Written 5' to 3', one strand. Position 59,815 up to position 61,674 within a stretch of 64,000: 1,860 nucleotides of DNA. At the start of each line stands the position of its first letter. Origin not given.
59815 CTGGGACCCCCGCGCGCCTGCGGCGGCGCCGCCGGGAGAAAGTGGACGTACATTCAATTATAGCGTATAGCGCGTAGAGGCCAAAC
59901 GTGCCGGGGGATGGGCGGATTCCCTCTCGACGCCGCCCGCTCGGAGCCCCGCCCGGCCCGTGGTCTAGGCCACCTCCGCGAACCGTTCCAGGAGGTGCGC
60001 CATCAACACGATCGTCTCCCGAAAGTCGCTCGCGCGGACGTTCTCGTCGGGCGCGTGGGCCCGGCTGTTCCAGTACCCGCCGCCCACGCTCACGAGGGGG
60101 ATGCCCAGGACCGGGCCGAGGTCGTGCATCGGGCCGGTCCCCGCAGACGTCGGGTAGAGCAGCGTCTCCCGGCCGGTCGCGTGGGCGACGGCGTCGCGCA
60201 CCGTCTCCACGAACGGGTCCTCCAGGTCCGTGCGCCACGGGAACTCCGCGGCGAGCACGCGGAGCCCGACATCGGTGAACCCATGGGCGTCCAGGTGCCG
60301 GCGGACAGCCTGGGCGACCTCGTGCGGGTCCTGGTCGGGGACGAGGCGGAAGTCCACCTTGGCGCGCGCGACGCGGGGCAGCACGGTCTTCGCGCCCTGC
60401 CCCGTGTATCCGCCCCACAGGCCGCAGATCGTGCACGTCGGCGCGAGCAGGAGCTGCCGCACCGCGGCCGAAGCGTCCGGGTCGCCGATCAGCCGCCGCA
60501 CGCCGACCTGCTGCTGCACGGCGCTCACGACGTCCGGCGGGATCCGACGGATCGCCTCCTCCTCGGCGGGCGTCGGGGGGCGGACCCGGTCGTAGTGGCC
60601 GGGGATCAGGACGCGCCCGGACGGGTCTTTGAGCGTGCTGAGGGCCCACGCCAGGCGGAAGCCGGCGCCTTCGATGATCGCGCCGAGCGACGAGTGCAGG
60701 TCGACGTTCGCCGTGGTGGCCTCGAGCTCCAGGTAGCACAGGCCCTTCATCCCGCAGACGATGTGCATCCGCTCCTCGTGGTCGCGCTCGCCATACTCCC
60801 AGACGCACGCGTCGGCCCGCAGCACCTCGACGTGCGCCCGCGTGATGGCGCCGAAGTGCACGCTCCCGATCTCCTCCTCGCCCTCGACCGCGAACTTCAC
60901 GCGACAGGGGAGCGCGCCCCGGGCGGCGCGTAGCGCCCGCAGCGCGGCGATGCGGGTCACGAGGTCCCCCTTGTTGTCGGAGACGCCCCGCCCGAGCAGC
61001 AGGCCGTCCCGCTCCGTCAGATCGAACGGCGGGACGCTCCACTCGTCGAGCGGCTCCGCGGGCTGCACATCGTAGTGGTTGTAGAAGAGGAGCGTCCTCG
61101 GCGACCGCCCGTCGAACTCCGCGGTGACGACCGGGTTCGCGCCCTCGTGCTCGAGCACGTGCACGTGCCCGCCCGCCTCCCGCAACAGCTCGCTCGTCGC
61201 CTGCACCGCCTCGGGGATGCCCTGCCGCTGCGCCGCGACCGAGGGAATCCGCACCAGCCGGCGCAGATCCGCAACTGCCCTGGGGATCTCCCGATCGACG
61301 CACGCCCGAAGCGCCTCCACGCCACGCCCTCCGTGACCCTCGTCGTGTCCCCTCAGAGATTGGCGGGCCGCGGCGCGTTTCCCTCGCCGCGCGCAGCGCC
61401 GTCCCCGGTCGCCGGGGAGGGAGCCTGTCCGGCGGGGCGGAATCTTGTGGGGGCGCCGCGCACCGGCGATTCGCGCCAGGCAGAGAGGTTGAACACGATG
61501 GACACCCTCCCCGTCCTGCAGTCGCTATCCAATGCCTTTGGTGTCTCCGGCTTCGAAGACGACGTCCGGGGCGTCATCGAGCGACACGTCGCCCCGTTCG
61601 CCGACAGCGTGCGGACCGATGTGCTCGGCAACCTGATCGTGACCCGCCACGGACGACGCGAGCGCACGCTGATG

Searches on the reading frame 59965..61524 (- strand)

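Call 81: search_protein_families(library=pfam, proteins=[window:59965-61524:-])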
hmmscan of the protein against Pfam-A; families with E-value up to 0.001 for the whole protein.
window:59965-61524:- (519 aa): 2 families
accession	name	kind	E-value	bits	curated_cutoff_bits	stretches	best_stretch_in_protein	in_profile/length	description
PF01546.33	Peptidase_M20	-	1.6e-28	100.5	24.6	1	146-513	1-205/206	Peptidase family M20/M25/M40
PF07687.19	M20_dimer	-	4e-10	40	21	1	260-415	4-103/107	Peptidase dimerisation domain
